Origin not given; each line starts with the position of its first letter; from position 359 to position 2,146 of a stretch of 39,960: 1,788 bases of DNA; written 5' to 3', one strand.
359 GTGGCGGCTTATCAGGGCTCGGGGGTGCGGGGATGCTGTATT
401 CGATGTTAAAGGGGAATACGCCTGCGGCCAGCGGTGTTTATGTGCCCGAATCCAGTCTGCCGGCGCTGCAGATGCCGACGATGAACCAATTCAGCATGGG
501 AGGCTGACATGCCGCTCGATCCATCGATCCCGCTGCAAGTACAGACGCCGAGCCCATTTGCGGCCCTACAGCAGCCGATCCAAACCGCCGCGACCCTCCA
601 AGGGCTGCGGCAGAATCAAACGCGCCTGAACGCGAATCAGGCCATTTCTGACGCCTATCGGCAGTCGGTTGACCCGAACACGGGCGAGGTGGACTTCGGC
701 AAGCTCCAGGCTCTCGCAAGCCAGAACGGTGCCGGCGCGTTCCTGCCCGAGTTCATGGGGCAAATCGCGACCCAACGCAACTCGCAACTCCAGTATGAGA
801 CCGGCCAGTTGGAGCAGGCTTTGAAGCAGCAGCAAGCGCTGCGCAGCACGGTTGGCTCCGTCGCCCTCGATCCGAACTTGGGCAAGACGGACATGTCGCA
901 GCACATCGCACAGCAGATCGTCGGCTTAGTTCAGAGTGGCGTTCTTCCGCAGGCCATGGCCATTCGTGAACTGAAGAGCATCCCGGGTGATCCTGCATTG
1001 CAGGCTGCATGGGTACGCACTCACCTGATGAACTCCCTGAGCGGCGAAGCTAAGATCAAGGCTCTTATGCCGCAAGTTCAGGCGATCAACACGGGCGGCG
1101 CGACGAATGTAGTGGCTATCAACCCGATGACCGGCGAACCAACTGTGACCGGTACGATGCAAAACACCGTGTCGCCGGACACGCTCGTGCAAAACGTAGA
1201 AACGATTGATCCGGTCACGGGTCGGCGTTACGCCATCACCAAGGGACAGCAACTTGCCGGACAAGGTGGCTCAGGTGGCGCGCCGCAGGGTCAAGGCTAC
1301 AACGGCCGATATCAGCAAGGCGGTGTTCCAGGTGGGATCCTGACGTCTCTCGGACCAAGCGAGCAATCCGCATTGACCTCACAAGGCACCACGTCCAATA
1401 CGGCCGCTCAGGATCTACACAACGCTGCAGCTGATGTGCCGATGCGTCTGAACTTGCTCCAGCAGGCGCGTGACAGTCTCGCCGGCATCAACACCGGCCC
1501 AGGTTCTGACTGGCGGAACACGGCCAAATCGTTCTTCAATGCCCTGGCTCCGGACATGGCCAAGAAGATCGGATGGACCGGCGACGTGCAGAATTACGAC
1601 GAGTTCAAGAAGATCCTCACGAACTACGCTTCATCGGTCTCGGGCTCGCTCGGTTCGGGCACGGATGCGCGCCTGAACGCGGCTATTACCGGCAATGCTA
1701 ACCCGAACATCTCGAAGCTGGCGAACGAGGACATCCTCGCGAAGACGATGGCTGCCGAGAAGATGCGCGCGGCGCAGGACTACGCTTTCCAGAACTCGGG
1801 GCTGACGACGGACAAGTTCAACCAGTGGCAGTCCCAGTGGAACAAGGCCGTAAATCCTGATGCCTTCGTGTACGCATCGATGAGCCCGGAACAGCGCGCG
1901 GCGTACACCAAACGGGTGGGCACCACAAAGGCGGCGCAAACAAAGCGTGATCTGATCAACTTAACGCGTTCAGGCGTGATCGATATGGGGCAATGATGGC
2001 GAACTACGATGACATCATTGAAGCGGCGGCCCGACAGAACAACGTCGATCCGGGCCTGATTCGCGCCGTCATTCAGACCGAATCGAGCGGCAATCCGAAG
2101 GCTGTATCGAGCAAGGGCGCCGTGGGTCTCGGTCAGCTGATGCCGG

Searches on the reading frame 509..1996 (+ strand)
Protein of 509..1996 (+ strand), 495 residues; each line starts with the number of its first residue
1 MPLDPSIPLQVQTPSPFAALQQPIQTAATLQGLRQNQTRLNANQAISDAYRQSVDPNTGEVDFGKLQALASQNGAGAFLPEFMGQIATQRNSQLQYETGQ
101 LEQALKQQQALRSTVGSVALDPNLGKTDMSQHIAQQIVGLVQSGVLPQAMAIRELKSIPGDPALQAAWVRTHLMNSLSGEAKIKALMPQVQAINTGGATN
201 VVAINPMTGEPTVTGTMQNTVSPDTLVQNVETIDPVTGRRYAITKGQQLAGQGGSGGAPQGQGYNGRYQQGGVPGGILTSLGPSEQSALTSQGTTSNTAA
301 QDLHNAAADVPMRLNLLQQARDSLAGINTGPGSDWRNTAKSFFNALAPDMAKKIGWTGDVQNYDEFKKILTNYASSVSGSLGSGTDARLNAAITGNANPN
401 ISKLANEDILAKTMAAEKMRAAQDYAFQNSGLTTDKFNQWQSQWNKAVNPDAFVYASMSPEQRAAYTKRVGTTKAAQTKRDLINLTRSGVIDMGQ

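Call 65: search_dna_similar(query=window:509-1996:+, collection=phages, mode=protein, max_rows=15)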
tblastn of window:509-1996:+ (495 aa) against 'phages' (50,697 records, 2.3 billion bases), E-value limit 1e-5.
Records with a match: 4; places in all: 4; records where one place covers at least 80% of the query: 0.
Best place of each record, by identity: <60% 4.
By first word of the organism name: Pseudomonas 1; Acetobacter 1; Caudoviricetes 1; Bacteriophage 1.
By host as written in the record: - 2; Pseudomonas aeruginosa 1; Acetobacter sp. ATCC 21760 1.
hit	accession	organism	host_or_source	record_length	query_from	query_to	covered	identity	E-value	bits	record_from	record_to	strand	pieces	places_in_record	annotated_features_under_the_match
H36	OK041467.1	Pseudomonas phage PAE2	Pseudomonas aeruginosa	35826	1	245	49%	33.7%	8e-20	99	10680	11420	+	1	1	hypothetical protein | putative chaperone of endosialidase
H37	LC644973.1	Acetobacter phage phiAX1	Acetobacter sp. ATCC 21760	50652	300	494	39%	28.8%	4e-12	75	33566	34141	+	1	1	hypothetical protein | Lysozyme-like protein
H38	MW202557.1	Caudoviricetes sp.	Manatee Spring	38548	1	227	46%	24.1%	4e-8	62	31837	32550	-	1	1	hypothetical protein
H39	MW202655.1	Bacteriophage sp.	Manatee Spring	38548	1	227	46%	24.1%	4e-8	62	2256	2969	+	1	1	hypothetical protein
